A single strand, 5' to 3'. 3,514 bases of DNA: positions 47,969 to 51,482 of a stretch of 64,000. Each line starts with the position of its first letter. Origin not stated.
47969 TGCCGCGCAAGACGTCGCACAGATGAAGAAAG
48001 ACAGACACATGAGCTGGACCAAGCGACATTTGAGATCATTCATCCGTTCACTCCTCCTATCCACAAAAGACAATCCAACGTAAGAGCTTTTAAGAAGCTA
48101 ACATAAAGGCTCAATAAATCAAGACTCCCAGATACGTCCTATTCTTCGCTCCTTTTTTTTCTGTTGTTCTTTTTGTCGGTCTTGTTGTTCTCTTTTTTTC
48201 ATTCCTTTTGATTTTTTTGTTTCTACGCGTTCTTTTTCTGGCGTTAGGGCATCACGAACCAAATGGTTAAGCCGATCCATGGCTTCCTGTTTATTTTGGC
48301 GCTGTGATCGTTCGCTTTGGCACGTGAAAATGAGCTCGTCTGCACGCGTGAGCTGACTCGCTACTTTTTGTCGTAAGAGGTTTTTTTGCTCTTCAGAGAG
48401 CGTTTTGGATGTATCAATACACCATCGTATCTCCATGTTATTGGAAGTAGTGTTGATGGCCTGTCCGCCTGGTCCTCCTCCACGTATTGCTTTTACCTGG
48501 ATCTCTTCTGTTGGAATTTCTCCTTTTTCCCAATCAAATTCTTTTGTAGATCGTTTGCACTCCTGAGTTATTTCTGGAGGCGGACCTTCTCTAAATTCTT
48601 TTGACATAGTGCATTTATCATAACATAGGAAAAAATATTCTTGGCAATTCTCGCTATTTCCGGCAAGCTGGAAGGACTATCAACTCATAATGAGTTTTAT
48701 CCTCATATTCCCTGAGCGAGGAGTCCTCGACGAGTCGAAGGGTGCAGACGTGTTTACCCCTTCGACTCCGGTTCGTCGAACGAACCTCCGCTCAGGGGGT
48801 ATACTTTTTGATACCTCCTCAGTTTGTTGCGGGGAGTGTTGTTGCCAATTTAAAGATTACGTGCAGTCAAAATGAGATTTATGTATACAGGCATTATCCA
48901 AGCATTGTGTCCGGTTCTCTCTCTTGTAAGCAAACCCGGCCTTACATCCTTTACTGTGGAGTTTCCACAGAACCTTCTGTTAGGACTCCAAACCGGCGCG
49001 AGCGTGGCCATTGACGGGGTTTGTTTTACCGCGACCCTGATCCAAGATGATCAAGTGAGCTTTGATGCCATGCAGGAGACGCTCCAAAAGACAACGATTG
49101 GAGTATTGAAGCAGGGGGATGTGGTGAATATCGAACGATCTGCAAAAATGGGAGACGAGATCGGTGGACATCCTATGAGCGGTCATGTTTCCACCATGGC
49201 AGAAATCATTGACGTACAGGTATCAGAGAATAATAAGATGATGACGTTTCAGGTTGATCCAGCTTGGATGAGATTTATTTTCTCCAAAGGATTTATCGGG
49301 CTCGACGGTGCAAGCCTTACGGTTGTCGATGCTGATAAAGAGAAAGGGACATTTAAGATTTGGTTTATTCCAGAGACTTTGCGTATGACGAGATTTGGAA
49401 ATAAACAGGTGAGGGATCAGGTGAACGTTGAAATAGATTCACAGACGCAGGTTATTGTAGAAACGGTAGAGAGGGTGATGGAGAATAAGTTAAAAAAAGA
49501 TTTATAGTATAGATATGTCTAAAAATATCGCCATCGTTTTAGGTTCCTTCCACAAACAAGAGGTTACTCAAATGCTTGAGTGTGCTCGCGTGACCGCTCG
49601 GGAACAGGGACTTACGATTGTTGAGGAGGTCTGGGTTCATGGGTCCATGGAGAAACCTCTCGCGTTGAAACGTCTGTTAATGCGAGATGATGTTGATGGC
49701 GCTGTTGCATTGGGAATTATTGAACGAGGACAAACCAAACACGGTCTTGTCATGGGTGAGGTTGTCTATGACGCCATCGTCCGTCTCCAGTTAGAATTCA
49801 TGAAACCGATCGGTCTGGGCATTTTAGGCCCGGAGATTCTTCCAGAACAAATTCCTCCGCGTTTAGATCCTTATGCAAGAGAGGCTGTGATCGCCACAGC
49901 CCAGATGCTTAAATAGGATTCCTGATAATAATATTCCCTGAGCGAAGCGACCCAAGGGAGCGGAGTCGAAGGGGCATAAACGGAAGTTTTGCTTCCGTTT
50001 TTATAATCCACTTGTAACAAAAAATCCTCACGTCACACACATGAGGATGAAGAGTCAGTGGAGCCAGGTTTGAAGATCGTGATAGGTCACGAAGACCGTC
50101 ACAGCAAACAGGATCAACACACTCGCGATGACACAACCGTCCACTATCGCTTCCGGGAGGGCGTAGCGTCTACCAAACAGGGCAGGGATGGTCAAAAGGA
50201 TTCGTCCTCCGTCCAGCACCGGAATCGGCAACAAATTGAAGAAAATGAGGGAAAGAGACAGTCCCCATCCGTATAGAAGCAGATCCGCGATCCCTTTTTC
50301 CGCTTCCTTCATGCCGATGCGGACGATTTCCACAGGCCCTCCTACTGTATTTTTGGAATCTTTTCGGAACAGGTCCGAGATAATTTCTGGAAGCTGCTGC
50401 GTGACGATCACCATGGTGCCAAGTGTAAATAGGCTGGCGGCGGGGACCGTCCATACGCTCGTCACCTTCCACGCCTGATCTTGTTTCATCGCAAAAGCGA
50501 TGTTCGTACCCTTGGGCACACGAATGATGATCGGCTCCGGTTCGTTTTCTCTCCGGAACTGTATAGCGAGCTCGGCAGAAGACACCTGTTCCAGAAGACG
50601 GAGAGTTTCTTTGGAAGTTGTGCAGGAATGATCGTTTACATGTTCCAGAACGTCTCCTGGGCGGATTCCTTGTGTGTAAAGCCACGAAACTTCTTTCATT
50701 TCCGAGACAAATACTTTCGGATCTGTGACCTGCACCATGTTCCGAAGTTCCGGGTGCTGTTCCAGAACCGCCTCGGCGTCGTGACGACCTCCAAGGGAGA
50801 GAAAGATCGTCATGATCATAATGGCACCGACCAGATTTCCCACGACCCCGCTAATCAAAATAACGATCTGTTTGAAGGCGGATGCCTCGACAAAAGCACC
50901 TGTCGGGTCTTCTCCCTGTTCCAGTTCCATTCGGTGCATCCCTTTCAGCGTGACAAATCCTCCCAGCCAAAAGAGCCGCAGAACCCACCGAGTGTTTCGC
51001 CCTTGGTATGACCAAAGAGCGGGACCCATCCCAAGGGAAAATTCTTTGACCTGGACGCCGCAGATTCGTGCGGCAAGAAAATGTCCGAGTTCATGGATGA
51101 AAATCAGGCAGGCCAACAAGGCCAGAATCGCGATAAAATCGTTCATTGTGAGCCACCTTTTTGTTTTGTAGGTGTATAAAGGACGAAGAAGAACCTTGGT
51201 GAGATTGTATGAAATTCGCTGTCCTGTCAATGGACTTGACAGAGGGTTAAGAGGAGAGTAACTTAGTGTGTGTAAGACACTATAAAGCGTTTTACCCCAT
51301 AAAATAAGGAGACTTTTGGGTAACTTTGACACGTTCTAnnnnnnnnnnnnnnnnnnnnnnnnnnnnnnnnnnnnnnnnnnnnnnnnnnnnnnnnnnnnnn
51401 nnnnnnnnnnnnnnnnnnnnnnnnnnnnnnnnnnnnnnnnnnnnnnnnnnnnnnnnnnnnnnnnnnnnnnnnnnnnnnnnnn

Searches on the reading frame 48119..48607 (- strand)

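Call 8: search_protein_families(library=pfam, max_evalue=1, proteins=[window:48119-48607:-])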
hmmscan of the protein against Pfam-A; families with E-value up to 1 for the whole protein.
window:48119-48607:- (162 aa): 3 families
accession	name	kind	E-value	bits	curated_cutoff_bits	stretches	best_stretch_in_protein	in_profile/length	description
PF00472.26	RF-1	-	1.3e-17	64.3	35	1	29-153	5-109/116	RF-1 domain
PF04212.24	MIT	-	0.15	12.6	30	1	69-92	41-64/66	MIT (microtubule interacting and transport) domain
PF01351.25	RNase_HII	-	0.2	12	25.8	1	64-148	35-119/199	Ribonuclease HII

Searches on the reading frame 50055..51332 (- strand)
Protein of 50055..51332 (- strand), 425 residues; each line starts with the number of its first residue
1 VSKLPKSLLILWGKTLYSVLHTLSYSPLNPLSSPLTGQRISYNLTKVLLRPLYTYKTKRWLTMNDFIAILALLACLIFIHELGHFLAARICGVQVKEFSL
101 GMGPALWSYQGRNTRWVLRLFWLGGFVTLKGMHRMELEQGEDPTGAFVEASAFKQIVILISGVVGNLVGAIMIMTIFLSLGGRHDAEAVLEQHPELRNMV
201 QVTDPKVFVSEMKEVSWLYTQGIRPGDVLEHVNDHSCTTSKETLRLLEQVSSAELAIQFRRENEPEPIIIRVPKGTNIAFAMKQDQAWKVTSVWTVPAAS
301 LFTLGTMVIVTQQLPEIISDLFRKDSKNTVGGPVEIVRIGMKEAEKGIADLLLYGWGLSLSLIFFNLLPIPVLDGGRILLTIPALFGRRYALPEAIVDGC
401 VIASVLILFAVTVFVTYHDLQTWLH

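Call 8: search_protein_families(library=pfam, max_evalue=1, proteins=[window:50055-51332:-])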
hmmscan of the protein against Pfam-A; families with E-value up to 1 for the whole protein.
window:50055-51332:- (425 aa): 5 families
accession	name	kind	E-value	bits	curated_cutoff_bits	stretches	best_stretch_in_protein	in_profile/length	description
PF02163.28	Peptidase_M50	-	3.3e-44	151.3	27.2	1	69-386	2-198/221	Peptidase family M50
PF17820.7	PDZ_6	-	0.00013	22.1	27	1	220-261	13-54/54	PDZ domain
PF14685.13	PDZ_Tricorn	-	0.08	13.4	25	1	212-263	27-80/88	Tricorn protease PDZ domain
PF00595.29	PDZ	-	0.22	12.3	23.2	1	204-238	24-58/81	PDZ domain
PF11667.14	DUF3267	-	0.54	11.1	27.1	1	74-124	2-56/108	Putative zincin peptidase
